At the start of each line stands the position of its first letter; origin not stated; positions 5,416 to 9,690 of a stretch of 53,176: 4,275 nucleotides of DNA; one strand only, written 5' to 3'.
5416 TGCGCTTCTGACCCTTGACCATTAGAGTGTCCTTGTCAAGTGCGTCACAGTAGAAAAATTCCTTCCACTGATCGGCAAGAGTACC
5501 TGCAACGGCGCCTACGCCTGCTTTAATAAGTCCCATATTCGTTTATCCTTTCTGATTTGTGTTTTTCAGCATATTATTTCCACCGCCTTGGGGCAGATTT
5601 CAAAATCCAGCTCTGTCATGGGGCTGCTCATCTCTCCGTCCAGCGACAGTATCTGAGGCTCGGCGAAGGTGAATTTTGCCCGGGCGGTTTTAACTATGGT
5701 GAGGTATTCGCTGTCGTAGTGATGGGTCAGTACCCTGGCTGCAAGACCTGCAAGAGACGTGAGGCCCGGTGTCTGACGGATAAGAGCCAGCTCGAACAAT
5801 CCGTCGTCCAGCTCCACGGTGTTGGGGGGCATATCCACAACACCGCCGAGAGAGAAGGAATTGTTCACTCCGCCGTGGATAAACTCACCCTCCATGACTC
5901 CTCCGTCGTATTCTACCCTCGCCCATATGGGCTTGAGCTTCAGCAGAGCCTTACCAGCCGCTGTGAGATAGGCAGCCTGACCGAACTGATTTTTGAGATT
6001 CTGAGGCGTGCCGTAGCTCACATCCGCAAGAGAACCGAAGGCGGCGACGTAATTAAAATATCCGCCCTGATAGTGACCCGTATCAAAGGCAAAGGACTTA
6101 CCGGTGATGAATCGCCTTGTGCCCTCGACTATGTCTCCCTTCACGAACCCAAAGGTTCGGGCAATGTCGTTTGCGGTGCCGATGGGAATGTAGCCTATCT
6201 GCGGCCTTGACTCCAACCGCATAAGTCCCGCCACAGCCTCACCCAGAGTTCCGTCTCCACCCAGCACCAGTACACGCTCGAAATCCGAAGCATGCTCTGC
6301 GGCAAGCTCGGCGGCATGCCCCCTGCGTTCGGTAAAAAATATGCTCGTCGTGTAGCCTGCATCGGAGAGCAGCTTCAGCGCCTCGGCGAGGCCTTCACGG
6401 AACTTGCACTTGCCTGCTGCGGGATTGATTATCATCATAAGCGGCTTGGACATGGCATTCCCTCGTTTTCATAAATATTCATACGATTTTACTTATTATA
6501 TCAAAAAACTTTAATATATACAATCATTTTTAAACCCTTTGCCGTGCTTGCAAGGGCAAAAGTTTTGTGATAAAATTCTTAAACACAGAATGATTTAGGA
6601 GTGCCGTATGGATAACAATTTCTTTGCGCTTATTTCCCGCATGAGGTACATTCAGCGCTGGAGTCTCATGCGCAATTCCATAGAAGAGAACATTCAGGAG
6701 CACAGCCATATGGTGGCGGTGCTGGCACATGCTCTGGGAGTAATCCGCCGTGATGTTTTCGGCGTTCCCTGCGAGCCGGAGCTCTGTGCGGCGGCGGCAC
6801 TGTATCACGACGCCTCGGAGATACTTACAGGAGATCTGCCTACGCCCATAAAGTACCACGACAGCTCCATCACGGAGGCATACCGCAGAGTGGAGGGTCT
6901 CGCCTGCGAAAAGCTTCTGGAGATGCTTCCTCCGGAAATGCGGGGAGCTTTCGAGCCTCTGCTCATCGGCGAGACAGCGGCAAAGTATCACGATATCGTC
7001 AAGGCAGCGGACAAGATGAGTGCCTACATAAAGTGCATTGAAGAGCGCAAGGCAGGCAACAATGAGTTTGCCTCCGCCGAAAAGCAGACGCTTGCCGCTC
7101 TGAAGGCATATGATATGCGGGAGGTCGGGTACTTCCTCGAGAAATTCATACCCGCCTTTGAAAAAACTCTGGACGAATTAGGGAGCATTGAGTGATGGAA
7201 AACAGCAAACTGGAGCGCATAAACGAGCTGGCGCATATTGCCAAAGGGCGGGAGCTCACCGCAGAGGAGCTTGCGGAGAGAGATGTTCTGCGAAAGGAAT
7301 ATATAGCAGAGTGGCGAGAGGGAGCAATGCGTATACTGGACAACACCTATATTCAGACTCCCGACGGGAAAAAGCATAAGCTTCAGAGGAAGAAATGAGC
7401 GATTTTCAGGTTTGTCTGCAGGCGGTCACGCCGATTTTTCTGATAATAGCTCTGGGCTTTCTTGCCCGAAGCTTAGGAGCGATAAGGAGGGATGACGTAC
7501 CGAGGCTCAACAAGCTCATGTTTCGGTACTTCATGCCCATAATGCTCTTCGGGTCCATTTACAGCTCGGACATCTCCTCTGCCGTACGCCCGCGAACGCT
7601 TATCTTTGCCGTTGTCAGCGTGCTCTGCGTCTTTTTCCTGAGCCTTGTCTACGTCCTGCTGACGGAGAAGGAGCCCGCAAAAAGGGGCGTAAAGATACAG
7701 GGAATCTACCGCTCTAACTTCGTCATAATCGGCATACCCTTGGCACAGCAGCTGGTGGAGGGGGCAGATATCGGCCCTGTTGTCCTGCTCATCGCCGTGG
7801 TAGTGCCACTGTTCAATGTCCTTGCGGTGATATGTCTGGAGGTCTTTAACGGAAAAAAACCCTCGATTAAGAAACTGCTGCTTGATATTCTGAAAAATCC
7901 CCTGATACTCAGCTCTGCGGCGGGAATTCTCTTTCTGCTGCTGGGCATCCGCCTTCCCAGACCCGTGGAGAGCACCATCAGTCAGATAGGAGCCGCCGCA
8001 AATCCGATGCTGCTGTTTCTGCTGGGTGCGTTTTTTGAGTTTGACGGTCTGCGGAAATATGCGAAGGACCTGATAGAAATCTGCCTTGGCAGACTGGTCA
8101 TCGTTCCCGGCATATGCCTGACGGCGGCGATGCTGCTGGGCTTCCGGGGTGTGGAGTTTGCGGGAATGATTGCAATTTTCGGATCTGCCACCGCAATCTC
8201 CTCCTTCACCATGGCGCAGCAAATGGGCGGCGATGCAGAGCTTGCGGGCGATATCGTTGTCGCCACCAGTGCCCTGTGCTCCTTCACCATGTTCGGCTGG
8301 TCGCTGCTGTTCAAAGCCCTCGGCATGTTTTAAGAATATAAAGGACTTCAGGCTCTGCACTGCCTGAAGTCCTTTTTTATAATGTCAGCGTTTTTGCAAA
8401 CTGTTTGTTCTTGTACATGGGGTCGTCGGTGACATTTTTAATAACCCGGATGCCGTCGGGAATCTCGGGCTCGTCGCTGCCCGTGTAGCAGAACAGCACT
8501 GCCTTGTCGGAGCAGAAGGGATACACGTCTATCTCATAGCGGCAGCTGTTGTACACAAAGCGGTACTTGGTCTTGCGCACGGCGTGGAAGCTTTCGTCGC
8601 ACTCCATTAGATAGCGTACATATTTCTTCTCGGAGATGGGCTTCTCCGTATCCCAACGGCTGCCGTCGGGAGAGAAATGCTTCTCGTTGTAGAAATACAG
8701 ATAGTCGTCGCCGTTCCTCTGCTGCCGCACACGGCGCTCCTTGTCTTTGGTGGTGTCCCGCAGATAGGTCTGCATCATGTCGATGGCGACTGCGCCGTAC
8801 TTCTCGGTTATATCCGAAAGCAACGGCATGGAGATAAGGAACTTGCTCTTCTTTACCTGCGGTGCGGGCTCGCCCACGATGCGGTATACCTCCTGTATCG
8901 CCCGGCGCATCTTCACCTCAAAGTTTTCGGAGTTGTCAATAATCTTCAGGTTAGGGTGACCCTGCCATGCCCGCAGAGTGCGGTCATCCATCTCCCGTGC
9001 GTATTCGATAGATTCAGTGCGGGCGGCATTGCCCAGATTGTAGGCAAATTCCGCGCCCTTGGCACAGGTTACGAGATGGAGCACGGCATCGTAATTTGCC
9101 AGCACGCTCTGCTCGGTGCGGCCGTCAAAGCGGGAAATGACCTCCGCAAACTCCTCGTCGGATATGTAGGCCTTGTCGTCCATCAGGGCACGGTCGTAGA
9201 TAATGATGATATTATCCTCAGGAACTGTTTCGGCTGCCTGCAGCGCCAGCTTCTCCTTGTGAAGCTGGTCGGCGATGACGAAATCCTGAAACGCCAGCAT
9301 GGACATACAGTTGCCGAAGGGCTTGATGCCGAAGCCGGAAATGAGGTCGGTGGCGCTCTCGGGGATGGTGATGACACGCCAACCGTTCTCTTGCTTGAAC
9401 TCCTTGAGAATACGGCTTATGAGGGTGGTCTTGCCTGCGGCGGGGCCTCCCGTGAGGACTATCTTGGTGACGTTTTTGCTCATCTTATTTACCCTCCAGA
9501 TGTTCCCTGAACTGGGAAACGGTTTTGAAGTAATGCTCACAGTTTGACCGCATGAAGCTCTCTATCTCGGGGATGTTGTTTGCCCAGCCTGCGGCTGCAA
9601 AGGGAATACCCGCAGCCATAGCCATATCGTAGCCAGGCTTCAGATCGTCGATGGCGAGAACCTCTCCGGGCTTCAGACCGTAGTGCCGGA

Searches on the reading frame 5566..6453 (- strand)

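Call 75: search_protein_families(library=pfam, proteins=[window:5566-6453:-], max_evalue=0.00001)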
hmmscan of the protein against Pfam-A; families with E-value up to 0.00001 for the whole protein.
window:5566-6453:- (295 aa): 2 families
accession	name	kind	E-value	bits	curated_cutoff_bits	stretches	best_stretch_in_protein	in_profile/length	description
PF00781.29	DAGK_cat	-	1.9e-30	105.5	23.6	1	4-126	1-123/125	Diacylglycerol kinase catalytic domain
PF19279.4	YegS_C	-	1.7e-10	41.3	27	1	152-294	17-157/158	YegS C-terminal NAD kinase beta sandwich-like domain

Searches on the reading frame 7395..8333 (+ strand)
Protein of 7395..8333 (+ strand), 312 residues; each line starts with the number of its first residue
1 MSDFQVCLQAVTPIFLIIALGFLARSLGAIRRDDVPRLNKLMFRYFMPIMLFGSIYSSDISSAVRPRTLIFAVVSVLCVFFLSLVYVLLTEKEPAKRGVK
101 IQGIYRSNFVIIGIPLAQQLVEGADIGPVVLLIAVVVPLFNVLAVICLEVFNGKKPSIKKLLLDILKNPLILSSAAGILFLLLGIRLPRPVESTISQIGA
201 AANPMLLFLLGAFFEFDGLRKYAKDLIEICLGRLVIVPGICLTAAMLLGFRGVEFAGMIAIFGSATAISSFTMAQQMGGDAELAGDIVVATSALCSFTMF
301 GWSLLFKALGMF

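Call 75: search_protein_families(library=pfam, proteins=[window:7395-8333:+], max_evalue=0.00001)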
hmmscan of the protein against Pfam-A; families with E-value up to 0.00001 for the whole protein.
window:7395-8333:+ (312 aa): 1 family
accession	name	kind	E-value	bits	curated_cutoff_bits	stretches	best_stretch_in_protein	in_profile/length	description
PF03547.23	Mem_trans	-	1.8e-30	106.2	25.7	2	159-302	194-342/343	Membrane transport protein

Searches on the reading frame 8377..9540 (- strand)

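Call 75: search_protein_families(library=pfam, proteins=[window:8377-9540:-], max_evalue=0.00001)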
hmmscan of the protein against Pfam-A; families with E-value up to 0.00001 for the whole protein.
window:8377-9540:- (387 aa): 1 family
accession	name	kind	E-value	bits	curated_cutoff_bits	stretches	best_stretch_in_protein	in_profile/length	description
PF13521.12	AAA_28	-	5.9e-18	66.1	27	1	26-208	1-162/164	AAA domain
